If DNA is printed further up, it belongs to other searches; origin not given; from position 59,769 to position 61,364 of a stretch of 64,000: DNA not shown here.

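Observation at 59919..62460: TPR-Roadblock fusion, a second stand-alone Roadblock/LC7 protein and a polytopic membrane protein immediately after the pil-aro cluster, with no MglA-type GTPase in view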

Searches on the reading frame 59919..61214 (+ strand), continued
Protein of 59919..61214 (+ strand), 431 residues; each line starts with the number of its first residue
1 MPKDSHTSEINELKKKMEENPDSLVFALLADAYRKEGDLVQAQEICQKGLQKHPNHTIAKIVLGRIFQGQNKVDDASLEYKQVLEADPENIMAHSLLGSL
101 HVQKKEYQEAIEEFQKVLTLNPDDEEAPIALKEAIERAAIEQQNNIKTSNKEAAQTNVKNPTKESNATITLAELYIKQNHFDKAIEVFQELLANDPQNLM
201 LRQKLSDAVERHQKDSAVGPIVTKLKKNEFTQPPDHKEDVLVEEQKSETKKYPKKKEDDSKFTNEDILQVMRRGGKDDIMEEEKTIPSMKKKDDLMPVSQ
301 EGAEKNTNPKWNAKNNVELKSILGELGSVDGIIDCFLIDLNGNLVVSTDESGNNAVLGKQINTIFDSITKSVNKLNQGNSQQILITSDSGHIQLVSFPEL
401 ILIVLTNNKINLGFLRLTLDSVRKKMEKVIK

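Call 13: find_homologous_proteins(query=window:59919-61214:+, max_evalue=0.00001)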
Query window:59919-61214:+ (431 aa): 340 proteins with E <= 0.00001 among 6495 candidates; the best 120 are listed.
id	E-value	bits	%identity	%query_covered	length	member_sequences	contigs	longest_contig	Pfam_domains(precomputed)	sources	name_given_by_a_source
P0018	5.9e-273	923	100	100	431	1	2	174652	PF25063.1,PF13431.13,PF23914.2,PF13414.13,PF13176.13,PF08923.17,PF13428.13,PF25064.2,PF14559.13,PF24575.2,PF13371.13,PF00515.35,PF12895.14,PF13424.13,PF21033.5,PF13432.13,PF13181.13,PF14561.13,PF07719.24,PF13174.13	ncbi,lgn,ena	-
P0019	3.3e-207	707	79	100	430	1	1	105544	PF25063.1,PF13431.13,PF09976.16,PF23914.2,PF13414.13,PF25058.2,PF13176.13,PF08923.17,PF13428.13,PF25064.2,PF13374.13,PF14559.13,PF24575.2,PF00515.35,PF12895.14,PF13424.13,PF21033.5,PF13432.13,PF13181.13,PF14561.13,PF07719.24,PF13174.13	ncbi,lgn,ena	-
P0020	4.2e-190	650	71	100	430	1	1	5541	PF25063.1,PF13431.13,PF09976.16,PF23914.2,PF25062.2,PF13414.13,PF25058.2,PF13176.13,PF08923.17,PF13428.13,PF25064.2,PF13374.13,PF14559.13,PF24575.2,PF00515.35,PF12895.14,PF13424.13,PF21033.5,PF13432.13,PF13181.13,PF14561.13,PF07719.24,PF13174.13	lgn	-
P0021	6.8e-168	577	64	100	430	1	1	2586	PF13414.13,PF13374.13,PF24575.2,PF00515.35,PF13424.13,PF28559.1,PF13429.13,PF14561.13,PF07719.24,PF13174.13,PF25063.1,PF13431.13,PF23914.2,PF03259.24,PF25058.2,PF13176.13,PF08923.17,PF13428.13,PF25064.2,PF14559.13,PF13371.13,PF17874.8,PF22860.3,PF12895.14,PF21033.5,PF13432.13,PF13181.13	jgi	jgi:tetratricopeptide (TPR) repeat protein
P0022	2.1e-158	546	63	100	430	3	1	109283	PF13414.13,PF13374.13,PF24575.2,PF00515.35,PF13424.13,PF14561.13,PF07719.24,PF13174.13,PF25063.1,PF13431.13,PF23914.2,PF25062.2,PF03259.24,PF25058.2,PF13176.13,PF08923.17,PF13428.13,PF25064.2,PF14559.13,PF13371.13,PF17874.8,PF12895.14,PF21033.5,PF13432.13,PF13181.13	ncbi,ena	-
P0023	3.3e-152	525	60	99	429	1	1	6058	PF13414.13,PF13374.13,PF07721.21,PF24575.2,PF00515.35,PF13424.13,PF28559.1,PF13429.13,PF07719.24,PF13174.13,PF25063.1,PF13431.13,PF23914.2,PF25058.2,PF13176.13,PF13428.13,PF25064.2,PF14559.13,PF13371.13,PF17874.8,PF12895.14,PF21033.5,PF13432.13,PF13181.13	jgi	jgi:tetratricopeptide (TPR) repeat protein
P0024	2.6e-148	513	58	100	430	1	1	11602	PF13414.13,PF13374.13,PF24575.2,PF00515.35,PF13424.13,PF13429.13,PF14561.13,PF07719.24,PF13174.13,PF25063.1,PF13431.13,PF23914.2,PF20225.5,PF03259.24,PF25058.2,PF13176.13,PF08923.17,PF13428.13,PF25064.2,PF14559.13,PF13371.13,PF17874.8,PF22860.3,PF12895.14,PF21033.5,PF13432.13,PF13181.13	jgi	jgi:tetratricopeptide (TPR) repeat protein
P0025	2.1e-147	510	59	100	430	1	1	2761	PF10602.16,PF13414.13,PF13374.13,PF07721.21,PF24575.2,PF00515.35,PF13424.13,PF13429.13,PF14561.13,PF07719.24,PF13174.13,PF25063.1,PF13431.13,PF23914.2,PF03259.24,PF25058.2,PF13176.13,PF08923.17,PF13428.13,PF25064.2,PF14559.13,PF13371.13,PF12895.14,PF21033.5,PF13432.13,PF13181.13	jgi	jgi:tetratricopeptide (TPR) repeat protein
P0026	3.8e-147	509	59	100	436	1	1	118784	PF13414.13,PF23276.3,PF13374.13,PF24575.2,PF00515.35,PF13424.13,PF13429.13,PF14561.13,PF07719.24,PF13174.13,PF25063.1,PF13431.13,PF23914.2,PF20225.5,PF25058.2,PF13176.13,PF08923.17,PF13428.13,PF25064.2,PF14559.13,PF13371.13,PF12895.14,PF21033.5,PF13432.13,PF13181.13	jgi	jgi:tetratricopeptide (TPR) repeat protein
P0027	1.2e-146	507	59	100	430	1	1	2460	PF13414.13,PF23276.3,PF13374.13,PF24575.2,PF00515.35,PF13424.13,PF13429.13,PF14561.13,PF07719.24,PF13174.13,PF25063.1,PF13431.13,PF23914.2,PF25058.2,PF13176.13,PF08923.17,PF13428.13,PF25064.2,PF14559.13,PF13371.13,PF12895.14,PF21033.5,PF13432.13,PF13181.13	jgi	jgi:tetratricopeptide (TPR) repeat protein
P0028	2.0e-146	506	58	99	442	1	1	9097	PF13414.13,PF13374.13,PF24575.2,PF00515.35,PF13424.13,PF28559.1,PF13429.13,PF14561.13,PF07719.24,PF13174.13,PF25063.1,PF13431.13,PF23914.2,PF03259.24,PF13176.13,PF08923.17,PF13428.13,PF25064.2,PF14559.13,PF13371.13,PF12895.14,PF21033.5,PF13432.13,PF13181.13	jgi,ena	-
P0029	1.0e-145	504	60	100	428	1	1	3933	PF13414.13,PF23276.3,PF13374.13,PF24575.2,PF00515.35,PF13424.13,PF13429.13,PF07719.24,PF13174.13,PF25063.1,PF13431.13,PF23914.2,PF03259.24,PF25058.2,PF13176.13,PF08923.17,PF13428.13,PF25064.2,PF14559.13,PF13371.13,PF22860.3,PF12895.14,PF21033.5,PF13432.13,PF13181.13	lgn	-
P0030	1.3e-145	504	57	100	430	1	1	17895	PF13414.13,PF13374.13,PF24575.2,PF00515.35,PF13424.13,PF13429.13,PF14561.13,PF07719.24,PF13174.13,PF20308.5,PF25063.1,PF13431.13,PF23914.2,PF25062.2,PF20225.5,PF25058.2,PF13176.13,PF08923.17,PF13428.13,PF25064.2,PF14559.13,PF13371.13,PF17874.8,PF12895.14,PF21033.5,PF13432.13,PF13181.13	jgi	jgi:tetratricopeptide (TPR) repeat protein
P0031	6.2e-145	502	59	99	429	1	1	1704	PF25063.1,PF13431.13,PF23914.2,PF03259.24,PF13414.13,PF13176.13,PF13428.13,PF25064.2,PF13374.13,PF14559.13,PF24575.2,PF13371.13,PF17874.8,PF00515.35,PF12895.14,PF13424.13,PF21033.5,PF13432.13,PF13429.13,PF13181.13,PF07719.24,PF13174.13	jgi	-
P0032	7.8e-145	501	58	100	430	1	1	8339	PF10602.16,PF09976.16,PF13414.13,PF24575.2,PF00515.35,PF13424.13,PF13429.13,PF14561.13,PF07719.24,PF13174.13,PF25063.1,PF13431.13,PF23914.2,PF25058.2,PF13176.13,PF13428.13,PF25064.2,PF14559.13,PF13371.13,PF22860.3,PF12895.14,PF21033.5,PF13432.13,PF13181.13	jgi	jgi:pentatricopeptide repeat protein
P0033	2.5e-144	500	58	100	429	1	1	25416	PF14863.13,PF13414.13,PF01535.27,PF12569.15,PF13374.13,PF07721.21,PF24575.2,PF00515.35,PF13424.13,PF13429.13,PF14561.13,PF07719.24,PF13174.13,PF20308.5,PF25063.1,PF13431.13,PF23914.2,PF20225.5,PF03259.24,PF25058.2,PF13176.13,PF08923.17,PF13428.13,PF25064.2,PF14559.13,PF13371.13,PF22860.3,PF12895.14,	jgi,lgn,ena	-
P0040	7.9e-143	495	55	100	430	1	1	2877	PF09976.16,PF13414.13,PF12569.15,PF23276.3,PF13374.13,PF24575.2,PF00515.35,PF13424.13,PF13429.13,PF07719.24,PF13174.13,PF25063.1,PF13431.13,PF23914.2,PF03259.24,PF25058.2,PF13176.13,PF08923.17,PF13428.13,PF25064.2,PF14559.13,PF13371.13,PF17874.8,PF22860.3,PF12895.14,PF21033.5,PF13432.13,PF13181.13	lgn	-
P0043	4.7e-142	492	57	100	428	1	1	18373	PF13414.13,PF13374.13,PF24575.2,PF00515.35,PF13424.13,PF13429.13,PF14561.13,PF07719.24,PF13174.13,PF25063.1,PF13431.13,PF23914.2,PF03259.24,PF25058.2,PF13176.13,PF13428.13,PF25064.2,PF14559.13,PF13371.13,PF17874.8,PF12895.14,PF21033.5,PF13432.13,PF13181.13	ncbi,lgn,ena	-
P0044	8.9e-142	491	56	100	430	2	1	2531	PF13414.13,PF13374.13,PF07721.21,PF24575.2,PF00515.35,PF13424.13,PF13429.13,PF14561.13,PF07719.24,PF13174.13,PF25063.1,PF13431.13,PF23914.2,PF20225.5,PF03259.24,PF25058.2,PF13176.13,PF08923.17,PF13428.13,PF25064.2,PF14559.13,PF13371.13,PF17874.8,PF12895.14,PF21033.5,PF13432.13,PF13181.13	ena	-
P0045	1.5e-141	490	57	100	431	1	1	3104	PF10602.16,PF13414.13,PF23276.3,PF13374.13,PF24575.2,PF00515.35,PF13424.13,PF13429.13,PF14561.13,PF07719.24,PF13174.13,PF25063.1,PF13431.13,PF23914.2,PF03259.24,PF25058.2,PF13176.13,PF13428.13,PF25064.2,PF14559.13,PF13371.13,PF12895.14,PF21033.5,PF13432.13,PF13181.13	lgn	-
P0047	1.7e-141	490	58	100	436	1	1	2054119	PF09976.16,PF13414.13,PF13374.13,PF24575.2,PF00515.35,PF13424.13,PF13429.13,PF14561.13,PF07719.24,PF13174.13,PF25063.1,PF13431.13,PF23914.2,PF03259.24,PF25058.2,PF13176.13,PF08923.17,PF13428.13,PF25064.2,PF14559.13,PF13371.13,PF12895.14,PF21033.5,PF13432.13,PF13181.13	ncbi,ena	-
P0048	2.0e-141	490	56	100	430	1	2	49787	PF14863.13,PF13414.13,PF12569.15,PF13374.13,PF07721.21,PF24575.2,PF00515.35,PF13424.13,PF13429.13,PF14561.13,PF07719.24,PF13174.13,PF20308.5,PF25063.1,PF13431.13,PF23914.2,PF20225.5,PF03259.24,PF25058.2,PF13176.13,PF08923.17,PF13428.13,PF25064.2,PF14559.13,PF13371.13,PF12895.14,PF21033.5,PF13432.13,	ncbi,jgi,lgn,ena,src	-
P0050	1.3e-140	487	59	96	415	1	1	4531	PF25063.1,PF13431.13,PF23914.2,PF03259.24,PF13414.13,PF13176.13,PF08923.17,PF13428.13,PF25064.2,PF14559.13,PF24575.2,PF00515.35,PF12895.14,PF13424.13,PF21033.5,PF13432.13,PF13181.13,PF07719.24,PF13174.13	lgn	-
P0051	1.7e-140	487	57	100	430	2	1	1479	PF13414.13,PF12569.15,PF13374.13,PF24575.2,PF00515.35,PF13424.13,PF13429.13,PF14561.13,PF07719.24,PF13174.13,PF25063.1,PF13431.13,PF23914.2,PF20225.5,PF03259.24,PF25058.2,PF13176.13,PF08923.17,PF13428.13,PF25064.2,PF14559.13,PF13371.13,PF17874.8,PF12895.14,PF21033.5,PF13432.13,PF13181.13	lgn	-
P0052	2.7e-140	486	55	99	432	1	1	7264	PF14863.13,PF13414.13,PF12569.15,PF13374.13,PF24575.2,PF00515.35,PF13424.13,PF14561.13,PF07719.24,PF13174.13,PF20308.5,PF25063.1,PF13431.13,PF23914.2,PF03259.24,PF25058.2,PF13176.13,PF13428.13,PF25064.2,PF14559.13,PF13371.13,PF12895.14,PF21033.5,PF13432.13,PF13181.13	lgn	-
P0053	3.9e-140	486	56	100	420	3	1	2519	PF14863.13,PF13414.13,PF12569.15,PF23276.3,PF13374.13,PF24575.2,PF00515.35,PF13424.13,PF13429.13,PF14561.13,PF07719.24,PF13174.13,PF20308.5,PF25063.1,PF13431.13,PF23914.2,PF20225.5,PF03259.24,PF25058.2,PF13176.13,PF08923.17,PF13428.13,PF25064.2,PF14559.13,PF13371.13,PF22860.3,PF12895.14,PF21033.5,PF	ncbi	-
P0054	4.4e-140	486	55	100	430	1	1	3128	PF14863.13,PF13414.13,PF12569.15,PF13374.13,PF24575.2,PF00515.35,PF13424.13,PF13429.13,PF14561.13,PF07719.24,PF13174.13,PF20308.5,PF25063.1,PF13431.13,PF23914.2,PF20225.5,PF03259.24,PF25058.2,PF13176.13,PF08923.17,PF13428.13,PF25064.2,PF14559.13,PF13371.13,PF12895.14,PF21033.5,PF13432.13,PF13181.13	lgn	-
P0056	7.1e-139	482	56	100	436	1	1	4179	PF25063.1,PF13431.13,PF23914.2,PF20225.5,PF03259.24,PF13414.13,PF25058.2,PF13176.13,PF08923.17,PF13428.13,PF25064.2,PF14559.13,PF24575.2,PF00515.35,PF12895.14,PF13424.13,PF13432.13,PF13181.13,PF14561.13,PF07719.24,PF13174.13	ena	-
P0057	8.9e-139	481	56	99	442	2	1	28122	PF25063.1,PF13431.13,PF23914.2,PF03259.24,PF13414.13,PF25058.2,PF13176.13,PF08923.17,PF13428.13,PF25064.2,PF13374.13,PF14559.13,PF24575.2,PF17874.8,PF00515.35,PF12895.14,PF13424.13,PF21033.5,PF13432.13,PF13181.13,PF14561.13,PF07719.24,PF13174.13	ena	-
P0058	4.8e-138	479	58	96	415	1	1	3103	PF25063.1,PF13431.13,PF23914.2,PF03259.24,PF13414.13,PF25058.2,PF13176.13,PF13428.13,PF25064.2,PF13374.13,PF14559.13,PF24575.2,PF13371.13,PF00515.35,PF12895.14,PF13424.13,PF13432.13,PF13429.13,PF13181.13,PF07719.24,PF13174.13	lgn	-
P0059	9.1e-138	478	58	96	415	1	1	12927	PF25063.1,PF13431.13,PF23914.2,PF03259.24,PF13414.13,PF25058.2,PF13176.13,PF13428.13,PF25064.2,PF13374.13,PF14559.13,PF24575.2,PF13371.13,PF00515.35,PF12895.14,PF13424.13,PF13432.13,PF13429.13,PF13181.13,PF07719.24,PF13174.13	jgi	-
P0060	3.0e-137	476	56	100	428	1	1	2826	PF25063.1,PF13431.13,PF23914.2,PF03259.24,PF13414.13,PF13176.13,PF13428.13,PF25064.2,PF13374.13,PF07721.21,PF14559.13,PF24575.2,PF13371.13,PF17874.8,PF00515.35,PF12895.14,PF13424.13,PF21033.5,PF13432.13,PF13429.13,PF13181.13,PF07719.24,PF13174.13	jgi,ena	jgi:tetratricopeptide (TPR) repeat protein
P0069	5.5e-134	466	56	100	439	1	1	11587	PF13414.13,PF13374.13,PF24575.2,PF00515.35,PF13424.13,PF13429.13,PF14561.13,PF07719.24,PF13174.13,PF25063.1,PF14853.13,PF13431.13,PF23914.2,PF03259.24,PF25058.2,PF13176.13,PF08923.17,PF13428.13,PF25064.2,PF14559.13,PF13371.13,PF22860.3,PF12895.14,PF21033.5,PF13432.13,PF13181.13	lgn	-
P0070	7.8e-134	465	55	100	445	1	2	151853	PF14863.13,PF13414.13,PF12569.15,PF13374.13,PF24575.2,PF00515.35,PF13424.13,PF13429.13,PF14561.13,PF07719.24,PF13174.13,PF25063.1,PF14853.13,PF13431.13,PF23914.2,PF03259.24,PF25058.2,PF13176.13,PF08923.17,PF13428.13,PF25064.2,PF14559.13,PF13371.13,PF22860.3,PF12895.14,PF21033.5,PF13432.13,PF13181.13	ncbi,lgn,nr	ncbi:MAG TPA: tetratricopeptide repeat protein [bacterium]|nr:tetratricopeptide repeat protein [bact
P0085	9.2e-122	425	56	88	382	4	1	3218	PF25063.1,PF13431.13,PF23914.2,PF03259.24,PF13414.13,PF13176.13,PF08923.17,PF13428.13,PF25064.2,PF14559.13,PF24575.2,PF00515.35,PF12895.14,PF13424.13,PF21033.5,PF13432.13,PF13181.13,PF07719.24,PF13174.13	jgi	-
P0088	1.0e-116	409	53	88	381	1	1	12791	PF25063.1,PF13431.13,PF23914.2,PF03259.24,PF13414.13,PF13176.13,PF08923.17,PF13428.13,PF25064.2,PF13374.13,PF14559.13,PF24575.2,PF13371.13,PF00515.35,PF12895.14,PF13424.13,PF21033.5,PF13432.13,PF13429.13,PF13181.13,PF14561.13,PF07719.24,PF13174.13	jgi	jgi:uncharacterized protein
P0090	3.7e-112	394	49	99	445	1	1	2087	PF25063.1,PF13431.13,PF23914.2,PF03259.24,PF13414.13,PF13176.13,PF13428.13,PF25064.2,PF13374.13,PF14559.13,PF24575.2,PF00515.35,PF12895.14,PF13424.13,PF13432.13,PF13181.13,PF14561.13,PF07719.24,PF13174.13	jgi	jgi:tetratricopeptide (TPR) repeat protein/predicted regulator of Ras-like GTPase activity (Roadbloc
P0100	1.2e-106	376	46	99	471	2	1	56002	PF25063.1,PF13431.13,PF23914.2,PF03259.24,PF13414.13,PF13176.13,PF13428.13,PF25064.2,PF13374.13,PF07721.21,PF14559.13,PF24575.2,PF13371.13,PF00515.35,PF12895.14,PF13424.13,PF21033.5,PF13432.13,PF13181.13,PF14561.13,PF07719.24,PF13174.13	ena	-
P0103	2.3e-103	365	45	100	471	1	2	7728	PF25063.1,PF13431.13,PF09976.16,PF23914.2,PF03259.24,PF13414.13,PF25058.2,PF13176.13,PF13428.13,PF25064.2,PF13374.13,PF14559.13,PF24575.2,PF13371.13,PF00515.35,PF12895.14,PF13424.13,PF28559.1,PF13432.13,PF13181.13,PF07719.24,PF13174.13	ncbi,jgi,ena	-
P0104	6.4e-100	353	43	99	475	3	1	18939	PF13431.13,PF23914.2,PF03259.24,PF13414.13,PF13176.13,PF13428.13,PF25064.2,PF13374.13,PF14559.13,PF24575.2,PF00515.35,PF12895.14,PF13424.13,PF13432.13,PF13181.13,PF14561.13,PF07719.24,PF13174.13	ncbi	-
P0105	1.0e-99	353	49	90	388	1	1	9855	PF13431.13,PF23914.2,PF03259.24,PF13414.13,PF13176.13,PF08923.17,PF13428.13,PF25064.2,PF14559.13,PF24575.2,PF13371.13,PF00515.35,PF13424.13,PF13432.13,PF13181.13,PF07719.24,PF13174.13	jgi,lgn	-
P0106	2.1e-99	352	43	99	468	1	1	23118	PF13431.13,PF23914.2,PF03259.24,PF13414.13,PF13176.13,PF13428.13,PF25064.2,PF13374.13,PF14559.13,PF24575.2,PF00515.35,PF12895.14,PF13424.13,PF21033.5,PF13432.13,PF13181.13,PF14561.13,PF07719.24,PF13174.13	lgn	-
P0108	1.0e-98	349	44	99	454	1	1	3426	PF13431.13,PF23914.2,PF03259.24,PF13414.13,PF13176.13,PF13428.13,PF25064.2,PF13374.13,PF14559.13,PF24575.2,PF00515.35,PF12895.14,PF13424.13,PF13432.13,PF13181.13,PF07719.24,PF13174.13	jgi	jgi:hypothetical protein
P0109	1.0e-98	349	44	99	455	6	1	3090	PF13431.13,PF23914.2,PF03259.24,PF13414.13,PF13176.13,PF13428.13,PF25064.2,PF13374.13,PF14559.13,PF24575.2,PF13371.13,PF00515.35,PF22860.3,PF12895.14,PF13424.13,PF21033.5,PF13432.13,PF13429.13,PF13181.13,PF14561.13,PF07719.24,PF13174.13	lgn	-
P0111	1.4e-96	342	45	99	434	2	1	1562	PF09976.16,PF13414.13,PF01535.27,PF24575.2,PF00515.35,PF13424.13,PF13429.13,PF14561.13,PF07719.24,PF13174.13,PF25063.1,PF13431.13,PF23914.2,PF03259.24,PF25058.2,PF13176.13,PF08923.17,PF13428.13,PF25064.2,PF14559.13,PF13371.13,PF12895.14,PF21033.5,PF13432.13,PF13181.13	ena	-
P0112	2.7e-94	335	43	99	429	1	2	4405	PF14863.13,PF13414.13,PF01535.27,PF12569.15,PF13374.13,PF07721.21,PF24575.2,PF00515.35,PF13424.13,PF13429.13,PF14561.13,PF07719.24,PF13174.13,PF25063.1,PF13431.13,PF23914.2,PF03259.24,PF13176.13,PF13428.13,PF25064.2,PF14559.13,PF13371.13,PF12895.14,PF21033.5,PF13432.13,PF13181.13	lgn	-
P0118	1.3e-86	310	55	70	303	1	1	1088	PF03259.24,PF08923.17,PF13428.13,PF07719.24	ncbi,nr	ncbi:MAG TPA: tetratricopeptide repeat protein, partial [bacterium]|nr:tetratricopeptide repeat prot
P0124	3.9e-69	252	51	62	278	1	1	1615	PF03259.24,PF08923.17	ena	-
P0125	2.0e-61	227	44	66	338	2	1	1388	PF03259.24,PF13428.13,PF07719.24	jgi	-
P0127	8.2e-54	202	34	98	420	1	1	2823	PF13431.13,PF23914.2,PF03259.24,PF13414.13,PF13176.13,PF13428.13,PF14559.13,PF24575.2,PF00515.35,PF12895.14,PF13424.13,PF21033.5,PF13432.13,PF13181.13,PF07719.24,PF13174.13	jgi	jgi:tetratricopeptide (TPR) repeat protein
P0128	1.8e-53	200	34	98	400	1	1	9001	PF25063.1,PF23914.2,PF03259.24,PF13414.13,PF13176.13,PF13428.13,PF14559.13,PF24575.2,PF17874.8,PF00515.35,PF12895.14,PF13424.13,PF21033.5,PF13432.13,PF13181.13,PF07719.24,PF13174.13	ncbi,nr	ncbi:tetratricopeptide repeat protein [candidate division FCPU426 bacterium]|nr:tetratricopeptide re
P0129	1.3e-52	198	34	98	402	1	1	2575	PF25063.1,PF13431.13,PF23914.2,PF03259.24,PF13414.13,PF25058.2,PF13176.13,PF13428.13,PF25064.2,PF14559.13,PF24575.2,PF00515.35,PF12895.14,PF13424.13,PF21033.5,PF13432.13,PF13429.13,PF13181.13,PF07719.24,PF13174.13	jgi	jgi:tetratricopeptide (TPR) repeat protein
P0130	1.7e-52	197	34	99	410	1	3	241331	PF25063.1,PF23914.2,PF03259.24,PF13414.13,PF13176.13,PF13428.13,PF14559.13,PF24575.2,PF00515.35,PF12895.14,PF13424.13,PF21033.5,PF13432.13,PF13181.13,PF07719.24,PF13174.13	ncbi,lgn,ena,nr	ncbi:tetratricopeptide repeat protein [bacterium]|nr:tetratricopeptide repeat protein [bacterium]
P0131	3.5e-52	196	39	62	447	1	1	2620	PF13431.13,PF23914.2,PF03259.24,PF13414.13,PF13176.13,PF13428.13,PF14559.13,PF24575.2,PF00515.35,PF12895.14,PF13424.13,PF13432.13,PF13181.13,PF07719.24,PF13174.13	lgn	-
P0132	4.2e-52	196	34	98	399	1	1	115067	PF25063.1,PF23914.2,PF03259.24,PF13414.13,PF13176.13,PF13428.13,PF14559.13,PF24575.2,PF00515.35,PF12895.14,PF13424.13,PF21033.5,PF13432.13,PF13181.13,PF07719.24,PF13174.13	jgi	-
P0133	7.0e-52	195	32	98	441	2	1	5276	PF13431.13,PF23914.2,PF03259.24,PF13414.13,PF13176.13,PF13428.13,PF14559.13,PF24575.2,PF00515.35,PF12895.14,PF13424.13,PF21033.5,PF13432.13,PF13181.13,PF07719.24,PF13174.13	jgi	-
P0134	8.3e-52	195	35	98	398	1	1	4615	PF25063.1,PF13431.13,PF23914.2,PF03259.24,PF13414.13,PF13176.13,PF13428.13,PF14559.13,PF24575.2,PF00515.35,PF12895.14,PF13424.13,PF21033.5,PF13432.13,PF13181.13,PF07719.24,PF13174.13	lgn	-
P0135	2.5e-50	190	34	98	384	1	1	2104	PF25063.1,PF13431.13,PF23914.2,PF03259.24,PF13414.13,PF13176.13,PF13428.13,PF14559.13,PF24575.2,PF13371.13,PF00515.35,PF12895.14,PF13424.13,PF21033.5,PF13432.13,PF13181.13,PF07719.24,PF13174.13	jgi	jgi:tetratricopeptide (TPR) repeat protein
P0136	3.3e-50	190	34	99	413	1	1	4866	PF25063.1,PF13431.13,PF23914.2,PF03259.24,PF13414.13,PF13176.13,PF13428.13,PF14559.13,PF24575.2,PF00515.35,PF12895.14,PF13424.13,PF21033.5,PF13432.13,PF13181.13,PF07719.24,PF13174.13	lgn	-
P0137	5.1e-50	189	33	98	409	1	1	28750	PF25063.1,PF23914.2,PF03259.24,PF13414.13,PF13176.13,PF13428.13,PF14559.13,PF24575.2,PF00515.35,PF12895.14,PF13424.13,PF21033.5,PF13432.13,PF13181.13,PF07719.24,PF13174.13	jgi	jgi:tetratricopeptide (TPR) repeat protein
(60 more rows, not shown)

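Call 15: find_encoding_contigs(protein=P0047, flank=10000, max_places=2)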
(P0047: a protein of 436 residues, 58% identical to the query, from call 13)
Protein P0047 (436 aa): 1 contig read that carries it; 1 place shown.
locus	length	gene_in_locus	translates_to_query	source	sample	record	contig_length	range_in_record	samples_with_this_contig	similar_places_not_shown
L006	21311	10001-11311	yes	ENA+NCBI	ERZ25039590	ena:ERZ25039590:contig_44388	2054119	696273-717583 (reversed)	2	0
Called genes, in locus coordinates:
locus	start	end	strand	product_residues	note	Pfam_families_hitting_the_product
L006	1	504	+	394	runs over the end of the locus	PF00482:T2SSF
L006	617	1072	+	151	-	PF07963:N_methyl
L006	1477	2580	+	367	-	PF11104:PilM_2, PF06723:MreB_Mbl (faint), PF14450:FtsA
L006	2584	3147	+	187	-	PF05137:PilN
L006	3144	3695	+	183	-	PF04350:PilO, PF10741:T2SSM_b (weak)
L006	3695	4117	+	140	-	-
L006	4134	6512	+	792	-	PF11741:AMIN (faint), PF03958:Secretin_N, PF00263:Secretin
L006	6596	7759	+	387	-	PF01264:Chorismate_synt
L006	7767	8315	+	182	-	PF13238:AAA_18, PF01202:SKI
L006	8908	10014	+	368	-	PF01761:DHQ_synthase, PF24621:DHQS_C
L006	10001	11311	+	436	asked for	PF23914:TPR_CcmH_CycH, PF14559:TPR_19, PF13432:TPR_16 (weak), PF23914:TPR_CcmH_CycH, PF07719:TPR_2 (weak), PF13428:TPR_14 (weak), PF03259:Robl_LC7 (weak), PF08923:MAPKK1_Int (weak), +18 more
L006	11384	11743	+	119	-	PF03259:Robl_LC7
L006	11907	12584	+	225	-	-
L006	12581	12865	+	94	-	PF04977:DivIC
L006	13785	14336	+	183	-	-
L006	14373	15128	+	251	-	PF23441:SDR, PF00106:adh_short, PF08659:KR (weak), PF13561:adh_short_C2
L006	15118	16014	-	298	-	PF02152:FolB, PF01288:HPPK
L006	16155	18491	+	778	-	PF09586:YfhO (faint)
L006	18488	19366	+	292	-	PF02219:MTHFR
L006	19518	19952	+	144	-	PF00027:cNMP_binding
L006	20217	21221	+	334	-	PF01171:ATP_bind_3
